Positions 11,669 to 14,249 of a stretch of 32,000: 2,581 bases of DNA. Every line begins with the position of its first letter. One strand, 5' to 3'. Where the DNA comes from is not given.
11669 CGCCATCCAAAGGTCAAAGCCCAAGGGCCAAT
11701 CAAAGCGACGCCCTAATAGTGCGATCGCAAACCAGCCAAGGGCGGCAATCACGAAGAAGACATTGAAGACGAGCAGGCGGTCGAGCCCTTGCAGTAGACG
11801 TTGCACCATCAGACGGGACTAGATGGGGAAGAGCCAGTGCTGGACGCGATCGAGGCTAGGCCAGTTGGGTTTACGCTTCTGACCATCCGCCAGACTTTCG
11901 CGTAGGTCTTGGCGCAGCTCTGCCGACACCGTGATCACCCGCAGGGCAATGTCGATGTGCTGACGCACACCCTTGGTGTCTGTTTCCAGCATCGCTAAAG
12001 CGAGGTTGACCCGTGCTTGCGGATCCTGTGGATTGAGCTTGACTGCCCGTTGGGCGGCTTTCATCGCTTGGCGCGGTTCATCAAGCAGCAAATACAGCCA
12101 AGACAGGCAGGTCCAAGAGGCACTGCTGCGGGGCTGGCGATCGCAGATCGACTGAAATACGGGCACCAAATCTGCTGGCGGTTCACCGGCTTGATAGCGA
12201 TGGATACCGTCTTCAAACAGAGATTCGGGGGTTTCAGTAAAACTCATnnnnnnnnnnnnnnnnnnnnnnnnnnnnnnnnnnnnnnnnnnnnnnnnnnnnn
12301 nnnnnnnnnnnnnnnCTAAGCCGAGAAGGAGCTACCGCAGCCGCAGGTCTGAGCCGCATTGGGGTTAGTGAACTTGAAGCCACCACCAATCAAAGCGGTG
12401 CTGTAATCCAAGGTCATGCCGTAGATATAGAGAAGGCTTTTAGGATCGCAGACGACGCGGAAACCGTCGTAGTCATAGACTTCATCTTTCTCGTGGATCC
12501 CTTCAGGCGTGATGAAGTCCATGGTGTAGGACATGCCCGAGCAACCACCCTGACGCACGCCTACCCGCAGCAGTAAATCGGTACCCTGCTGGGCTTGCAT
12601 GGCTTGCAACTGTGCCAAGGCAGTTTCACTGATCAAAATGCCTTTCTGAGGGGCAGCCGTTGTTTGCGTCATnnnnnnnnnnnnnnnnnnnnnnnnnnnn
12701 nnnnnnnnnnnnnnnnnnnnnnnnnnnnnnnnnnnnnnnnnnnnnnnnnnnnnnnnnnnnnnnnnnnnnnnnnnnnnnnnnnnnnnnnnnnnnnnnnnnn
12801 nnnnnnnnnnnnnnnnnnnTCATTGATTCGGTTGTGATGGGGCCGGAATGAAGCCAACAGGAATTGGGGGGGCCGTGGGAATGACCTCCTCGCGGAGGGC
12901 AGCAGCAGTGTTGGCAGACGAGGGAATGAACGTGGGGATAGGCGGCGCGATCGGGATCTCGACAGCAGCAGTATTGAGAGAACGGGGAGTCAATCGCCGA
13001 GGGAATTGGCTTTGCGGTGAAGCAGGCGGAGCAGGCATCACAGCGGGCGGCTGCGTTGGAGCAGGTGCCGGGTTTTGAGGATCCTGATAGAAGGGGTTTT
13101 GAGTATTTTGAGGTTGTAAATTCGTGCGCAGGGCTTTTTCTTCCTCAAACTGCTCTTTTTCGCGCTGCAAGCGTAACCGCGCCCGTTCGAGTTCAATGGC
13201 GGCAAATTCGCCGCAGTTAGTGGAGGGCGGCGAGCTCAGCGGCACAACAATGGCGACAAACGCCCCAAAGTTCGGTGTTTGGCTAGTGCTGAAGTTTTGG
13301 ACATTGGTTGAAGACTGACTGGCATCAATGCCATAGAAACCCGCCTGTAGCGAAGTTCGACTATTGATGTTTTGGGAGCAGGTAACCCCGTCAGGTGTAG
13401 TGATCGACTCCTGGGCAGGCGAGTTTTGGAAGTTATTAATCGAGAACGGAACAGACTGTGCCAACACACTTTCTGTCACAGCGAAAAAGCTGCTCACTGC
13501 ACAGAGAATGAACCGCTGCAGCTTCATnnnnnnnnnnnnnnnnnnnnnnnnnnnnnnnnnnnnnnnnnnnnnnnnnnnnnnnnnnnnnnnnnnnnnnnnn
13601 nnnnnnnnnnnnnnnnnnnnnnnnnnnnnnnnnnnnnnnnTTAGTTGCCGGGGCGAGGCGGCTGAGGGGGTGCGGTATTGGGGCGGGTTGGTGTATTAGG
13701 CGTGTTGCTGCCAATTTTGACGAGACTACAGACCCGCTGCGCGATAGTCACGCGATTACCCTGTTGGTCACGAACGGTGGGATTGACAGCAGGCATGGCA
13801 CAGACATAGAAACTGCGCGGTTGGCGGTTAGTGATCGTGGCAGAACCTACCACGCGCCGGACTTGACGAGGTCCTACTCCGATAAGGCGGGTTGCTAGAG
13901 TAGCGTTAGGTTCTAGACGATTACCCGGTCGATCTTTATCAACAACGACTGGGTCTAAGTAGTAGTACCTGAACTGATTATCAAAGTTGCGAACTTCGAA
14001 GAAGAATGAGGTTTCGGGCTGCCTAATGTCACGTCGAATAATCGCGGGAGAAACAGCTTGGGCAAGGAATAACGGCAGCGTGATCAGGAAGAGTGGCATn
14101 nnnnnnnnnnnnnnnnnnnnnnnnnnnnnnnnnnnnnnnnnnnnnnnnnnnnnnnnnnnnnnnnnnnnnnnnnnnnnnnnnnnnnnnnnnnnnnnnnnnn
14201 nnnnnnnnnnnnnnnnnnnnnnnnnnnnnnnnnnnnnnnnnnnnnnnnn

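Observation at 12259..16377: HIP1 desert and GC trough coincide with a block of five same-strand signal-peptide genes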

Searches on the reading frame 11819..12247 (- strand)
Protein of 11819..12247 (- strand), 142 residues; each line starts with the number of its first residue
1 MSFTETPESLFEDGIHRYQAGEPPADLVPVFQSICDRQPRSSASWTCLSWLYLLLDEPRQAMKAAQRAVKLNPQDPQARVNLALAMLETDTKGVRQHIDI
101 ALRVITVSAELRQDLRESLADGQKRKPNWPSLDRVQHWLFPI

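Call 4: search_protein_families(library=pfam, proteins=[window:11819-12247:-], max_evalue=1)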
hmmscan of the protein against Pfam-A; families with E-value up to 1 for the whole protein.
window:11819-12247:- (142 aa): 15 families
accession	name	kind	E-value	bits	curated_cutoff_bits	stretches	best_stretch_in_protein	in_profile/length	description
PF13431.12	TPR_17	-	1e-07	32.1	24.4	2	65-88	2-25/34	Tetratricopeptide repeat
PF23914.1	TPR_CcmH_CycH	-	5.5e-07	30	42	1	37-92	45-100/158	Cytochrome c-type biogenesis protein H TPR domain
PF13428.12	TPR_14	-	1.4e-06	28.8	23.5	1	44-83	3-42/44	Tetratricopeptide repeat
PF07719.23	TPR_2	-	0.0002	21.7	27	1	44-75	3-34/34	Tetratricopeptide repeat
PF13432.12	TPR_16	-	0.00051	20.9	32.7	1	56-88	11-43/65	Tetratricopeptide repeat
PF13414.12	TPR_11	-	0.0015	18.7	26.8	1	61-88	13-40/42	TPR repeat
PF14559.12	TPR_19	-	0.0035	18.1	25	1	57-89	6-38/68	Tetratricopeptide repeat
PF00515.34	TPR_1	-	0.0048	17.1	27.8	1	51-75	10-34/34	Tetratricopeptide repeat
PF13429.12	TPR_15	-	0.0049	16.8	26.2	1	40-93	144-197/280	Tetratricopeptide repeat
PF13181.12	TPR_8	-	0.02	15.5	25.7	1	47-75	6-34/34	Tetratricopeptide repeat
PF12895.13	ANAPC3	-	0.039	14.7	27.2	1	38-87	19-67/82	Anaphase-promoting complex, cyclosome, subunit 3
PF13371.12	TPR_9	-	0.045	14.2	35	1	55-86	8-39/73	Tetratricopeptide repeat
PF14561.12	TPR_20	-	0.056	14.2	25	1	60-89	6-35/90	Tetratricopeptide repeat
PF15177.11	IL28A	-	0.11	12.8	27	1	68-139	53-120/157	Interleukin-28A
PF01239.28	PPTA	-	0.14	12.4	29.5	0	32-52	9-29/32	Protein prenyltransferase alpha subunit repeat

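Call 5: search_protein_families(library=ncbifam, proteins=[window:11819-12247:-], max_evalue=1)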
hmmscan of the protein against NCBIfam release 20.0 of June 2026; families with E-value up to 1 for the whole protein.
window:11819-12247:- (142 aa): 9 families
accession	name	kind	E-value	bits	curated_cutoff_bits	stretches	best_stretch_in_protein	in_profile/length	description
TIGR02917.1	PEP_TPR_lipo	equivalog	1.1e-05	23.6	312.2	1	30-102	792-861/899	XrtA/PEP-CTERM system TPR-repeat protein PrsT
TIGR02552.1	LcrH_SycD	equivalog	0.0012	18.6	104.8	1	9-104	20-115/136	SycD/LcrH family type III secretion system chaperone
NF052415.1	T3SS_chap_SctY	equivalog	0.0018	18.7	70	1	47-90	11-54/106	type III secretion apparatus assembly chaperone SctY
NF033920.0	C39_PA2778_fam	equivalog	0.0048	16.3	150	1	27-101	175-250/255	PA2778 family cysteine peptidase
TIGR02521.1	type_IV_pilW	equivalog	0.022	14.3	154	1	46-86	35-75/234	type IV pilus biogenesis/stability protein PilW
NF047558.1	TPR_END_plus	domain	0.034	14.1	32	1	48-75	5-32/56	TPR end-of-group domain-containing protein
NF007692.0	PRK10370.1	equivalog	0.037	13.6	306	1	12-85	51-122/206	heme lyase NrfEFG subunit NrfG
TIGR03939.1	PGA_TPR_OMP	equivalog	0.071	11.3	366.65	1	36-84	148-196/800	poly-beta-1,6 N-acetyl-D-glucosamine export porin PgaA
NF033762.1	social_mot_Tgl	equivalog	0.2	11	225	1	12-88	36-112/252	social motility TPR repeat lipoprotein Tgl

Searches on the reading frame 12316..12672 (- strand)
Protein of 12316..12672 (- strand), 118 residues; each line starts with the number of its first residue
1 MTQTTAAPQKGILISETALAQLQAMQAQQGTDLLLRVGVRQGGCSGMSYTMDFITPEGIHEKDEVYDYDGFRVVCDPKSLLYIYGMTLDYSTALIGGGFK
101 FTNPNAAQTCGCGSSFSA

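Call 4: search_protein_families(library=pfam, proteins=[window:12316-12672:-], max_evalue=1)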
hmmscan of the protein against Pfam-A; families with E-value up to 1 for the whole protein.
window:12316-12672:- (118 aa): 1 family
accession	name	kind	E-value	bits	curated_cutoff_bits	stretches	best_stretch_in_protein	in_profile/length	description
PF01521.26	Fe-S_biosyn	-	2e-20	73.5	26.3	1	12-113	3-109/110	Iron-sulphur cluster biosynthesis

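Call 5: search_protein_families(library=ncbifam, proteins=[window:12316-12672:-], max_evalue=1)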
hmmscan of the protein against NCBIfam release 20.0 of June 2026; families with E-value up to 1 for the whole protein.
window:12316-12672:- (118 aa): 10 families
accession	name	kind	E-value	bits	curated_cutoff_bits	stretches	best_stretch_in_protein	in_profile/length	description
TIGR00049.1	TIGR00049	subfamily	9.3e-35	119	58.8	1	13-117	2-105/106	iron-sulfur cluster assembly accessory protein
TIGR02011.1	IscA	equivalog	6.6e-29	100.2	150.6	1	12-117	1-104/105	iron-sulfur cluster assembly protein IscA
NF007049.0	PRK09502.1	equivalog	8.8e-27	93.4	181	1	12-117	3-106/107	iron-sulfur cluster assembly protein IscA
TIGR01997.1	sufA_proteo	equivalog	1.5e-24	86.2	136.2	1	12-117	3-106/107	Fe-S cluster assembly scaffold SufA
NF010147.0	PRK13623.1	equivalog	2e-24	86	117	1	9-117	7-114/115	iron-sulfur cluster insertion protein ErpA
NF007050.0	PRK09504.1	equivalog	7.2e-20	71.3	161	1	9-117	15-121/122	Fe-S cluster assembly scaffold SufA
TIGR03341.1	YhgI_GntY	equivalog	1.2e-10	41.5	269.35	1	12-106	1-95/190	Fe-S biogenesis protein NfuA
NF038090.1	IscA_HesB_Se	subfamily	1.6e-10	41.2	85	1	14-114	4-101/101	IscA/HesB family protein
NF008392.0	PRK11190.1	equivalog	1.4e-07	31.6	268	1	12-107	2-97/192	Fe-S biogenesis protein NfuA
NF033940.1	ErpA_rel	equivalog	0.079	13.2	65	1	13-86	5-78/95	ErpA-related iron-sulfur cluster insertion protein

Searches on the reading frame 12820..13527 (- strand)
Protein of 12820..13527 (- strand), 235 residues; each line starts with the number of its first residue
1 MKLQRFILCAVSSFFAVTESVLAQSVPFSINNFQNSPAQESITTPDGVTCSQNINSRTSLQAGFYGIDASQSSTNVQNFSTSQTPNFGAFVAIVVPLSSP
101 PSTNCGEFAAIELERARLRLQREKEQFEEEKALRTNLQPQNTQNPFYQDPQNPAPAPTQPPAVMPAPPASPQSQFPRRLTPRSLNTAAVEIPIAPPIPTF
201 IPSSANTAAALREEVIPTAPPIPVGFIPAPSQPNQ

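Call 4: search_protein_families(library=pfam, proteins=[window:12820-13527:-], max_evalue=1)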
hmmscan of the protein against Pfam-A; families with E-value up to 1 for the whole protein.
window:12820-13527:- (235 aa): 1 family
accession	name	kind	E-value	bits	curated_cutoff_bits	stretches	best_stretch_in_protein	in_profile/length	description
PF06886.16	TPX2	-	0.017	15.5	25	1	110-154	25-69/77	Targeting protein for Xklp2 (TPX2) domain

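Call 5: search_protein_families(library=ncbifam, proteins=[window:12820-13527:-], max_evalue=1)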
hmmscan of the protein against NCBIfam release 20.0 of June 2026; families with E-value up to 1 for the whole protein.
window:12820-13527:- (235 aa): 0 families

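Call 69: find_related_loci(query=A5, collection=genome_contigs, flank=8000)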
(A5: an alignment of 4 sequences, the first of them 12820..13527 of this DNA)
Query A5 (235 aa) in genome_contigs; peptide patterns used: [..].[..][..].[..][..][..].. (x = any residue, [..] = any of these).
13 stretches matched a pattern, but none encodes a relative of the query by tblastn (E <= 1e-3).

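Call 70: find_related_loci(query=A5, collection=metagenome_contigs, flank=6000)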
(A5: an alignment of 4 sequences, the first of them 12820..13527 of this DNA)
Query A5 (235 aa) in metagenome_contigs; peptide patterns used: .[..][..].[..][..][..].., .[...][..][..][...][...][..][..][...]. (x = any residue, [..] = any of these).
600 stretches matched a pattern, but none encodes a relative of the query by tblastn (E <= 1e-3).

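Call 77: search_protein_families(library=pfam, proteins=[window:12820-13527:-], max_evalue=10)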
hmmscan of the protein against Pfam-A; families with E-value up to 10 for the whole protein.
window:12820-13527:- (235 aa): 1 family
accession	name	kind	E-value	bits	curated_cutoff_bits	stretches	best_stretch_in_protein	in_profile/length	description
PF06886.16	TPX2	-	0.017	15.5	25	1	110-154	25-69/77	Targeting protein for Xklp2 (TPX2) domain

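Call 79: search_solved_structures(query=A5, max_evalue=10)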
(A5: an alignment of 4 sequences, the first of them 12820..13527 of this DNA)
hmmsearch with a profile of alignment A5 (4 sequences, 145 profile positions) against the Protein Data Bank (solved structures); distinct sequences matched with E-value up to 10: 2.
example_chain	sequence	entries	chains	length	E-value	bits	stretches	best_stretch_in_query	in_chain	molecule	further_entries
4tqx_A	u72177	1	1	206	0.17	14.6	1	26-79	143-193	Sortase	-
2gry_A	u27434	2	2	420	2.3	10.9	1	94-140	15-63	Kinesin-like protein KIF2 | Kinesin-like protein KIF2A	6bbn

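Call 93: search_protein_families(library=phrogs, proteins=[window:12820-13527:-], max_evalue=0.01)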
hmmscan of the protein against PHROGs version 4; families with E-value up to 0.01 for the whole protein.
window:12820-13527:- (235 aa): 1 family
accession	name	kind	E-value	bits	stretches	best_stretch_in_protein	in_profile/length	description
phrog_37374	-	unknown function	0.00019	22.6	1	39-100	24-76/111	-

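Call 96: search_dna_similar(query=window:12820-13527:-, collection=phages, mode=protein, max_evalue=0.001, max_rows=30)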
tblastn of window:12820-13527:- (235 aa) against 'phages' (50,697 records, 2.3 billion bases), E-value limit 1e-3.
No match.

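Call 103: find_related_loci(query=A5, collection=viral_contigs, flank=6000)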
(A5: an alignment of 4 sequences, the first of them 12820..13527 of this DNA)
Query A5 (235 aa) in viral_contigs; peptide patterns used: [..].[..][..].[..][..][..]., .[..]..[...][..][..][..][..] (x = any residue, [..] = any of these).
27 stretches matched a pattern, but none encodes a relative of the query by tblastn (E <= 1e-3).

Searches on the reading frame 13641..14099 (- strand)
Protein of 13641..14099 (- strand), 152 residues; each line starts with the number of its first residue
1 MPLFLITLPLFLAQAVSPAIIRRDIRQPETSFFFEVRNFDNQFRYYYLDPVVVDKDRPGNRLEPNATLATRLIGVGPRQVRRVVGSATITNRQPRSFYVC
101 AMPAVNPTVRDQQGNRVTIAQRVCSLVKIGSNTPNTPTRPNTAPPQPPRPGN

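Call 4: search_protein_families(library=pfam, proteins=[window:13641-14099:-], max_evalue=1)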
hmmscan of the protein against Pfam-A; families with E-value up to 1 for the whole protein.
window:13641-14099:- (152 aa): 0 families

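Call 5: search_protein_families(library=ncbifam, proteins=[window:13641-14099:-], max_evalue=1)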
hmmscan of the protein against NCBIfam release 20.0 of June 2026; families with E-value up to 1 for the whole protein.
window:13641-14099:- (152 aa): 0 families

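Call 28: find_encoding_contigs(protein=window:13641-14099:-, flank=3000, max_places=5)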
Protein window:13641-14099:- (152 aa): 13 contigs read that carry it; 5 places shown.
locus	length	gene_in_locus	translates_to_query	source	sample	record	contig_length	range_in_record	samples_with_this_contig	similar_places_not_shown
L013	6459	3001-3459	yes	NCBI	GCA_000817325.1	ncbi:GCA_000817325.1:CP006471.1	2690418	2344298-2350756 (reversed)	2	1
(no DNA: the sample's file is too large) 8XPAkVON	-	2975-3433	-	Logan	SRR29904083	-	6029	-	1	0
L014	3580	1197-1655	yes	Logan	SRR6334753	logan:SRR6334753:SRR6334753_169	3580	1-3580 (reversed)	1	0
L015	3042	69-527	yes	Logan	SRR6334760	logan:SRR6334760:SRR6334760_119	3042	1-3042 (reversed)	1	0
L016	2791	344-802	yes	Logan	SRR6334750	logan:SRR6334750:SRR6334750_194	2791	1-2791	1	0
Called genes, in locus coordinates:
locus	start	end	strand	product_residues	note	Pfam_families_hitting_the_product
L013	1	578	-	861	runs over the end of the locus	PF11791:Aconitase_B_N, PF06434:Aconitase_2_N, PF00330:Aconitase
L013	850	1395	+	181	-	-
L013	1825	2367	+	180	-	-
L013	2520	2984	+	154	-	-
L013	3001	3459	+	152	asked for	-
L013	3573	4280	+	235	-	-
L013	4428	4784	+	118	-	PF01521:Fe-S_biosyn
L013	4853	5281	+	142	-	PF13431:TPR_17 (faint), PF23914:TPR_CcmH_CycH (weak), PF13428:TPR_14 (weak)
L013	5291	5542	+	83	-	-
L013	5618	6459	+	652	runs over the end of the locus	PF05496:RuvB_N (faint), PF13177:DNA_pol3_delta2, PF13604:AAA_30, PF00004:AAA, PF13401:AAA_22, PF22608:DNAX_ATPase_lid, PF12169:DNA_pol3_gamma3, PF23007:DnaA_N-like_STI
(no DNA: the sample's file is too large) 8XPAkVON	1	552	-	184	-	?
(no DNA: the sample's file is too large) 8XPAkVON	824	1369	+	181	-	-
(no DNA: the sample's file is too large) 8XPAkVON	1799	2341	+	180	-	-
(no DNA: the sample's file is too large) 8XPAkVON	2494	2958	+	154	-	-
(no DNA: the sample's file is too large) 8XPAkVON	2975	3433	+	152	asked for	-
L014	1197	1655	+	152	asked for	-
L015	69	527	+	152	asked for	-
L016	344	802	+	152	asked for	-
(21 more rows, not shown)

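Call 30: find_homologous_proteins(query=window:13641-14099:-, max_evalue=0.01)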
Query window:13641-14099:- (152 aa): 3 proteins with E <= 0.01 among 38 candidates.
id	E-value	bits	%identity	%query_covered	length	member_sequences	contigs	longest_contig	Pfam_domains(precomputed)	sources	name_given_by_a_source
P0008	3.3e-69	249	80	85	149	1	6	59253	-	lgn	-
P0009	3.4e-67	243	76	87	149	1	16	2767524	-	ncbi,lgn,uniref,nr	ncbi:hypothetical protein [Synechococcus elongatus]|uniref:hypothetical protein n=1 Tax=Synechococcu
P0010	6.4e-65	236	76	92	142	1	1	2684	-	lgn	-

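Call 57: search_solved_structures(query=A4, max_evalue=10, show_alignments=2)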
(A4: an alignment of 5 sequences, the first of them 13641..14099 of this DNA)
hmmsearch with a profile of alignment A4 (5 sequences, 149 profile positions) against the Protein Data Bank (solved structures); distinct sequences matched with E-value up to 10: 0.

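Call 77: search_protein_families(library=pfam, proteins=[window:13641-14099:-], max_evalue=10)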
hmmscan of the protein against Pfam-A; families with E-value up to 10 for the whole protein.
window:13641-14099:- (152 aa): 0 families

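Call 93: search_protein_families(library=phrogs, proteins=[window:13641-14099:-], max_evalue=0.01)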
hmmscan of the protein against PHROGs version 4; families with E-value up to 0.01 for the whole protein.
window:13641-14099:- (152 aa): 0 families
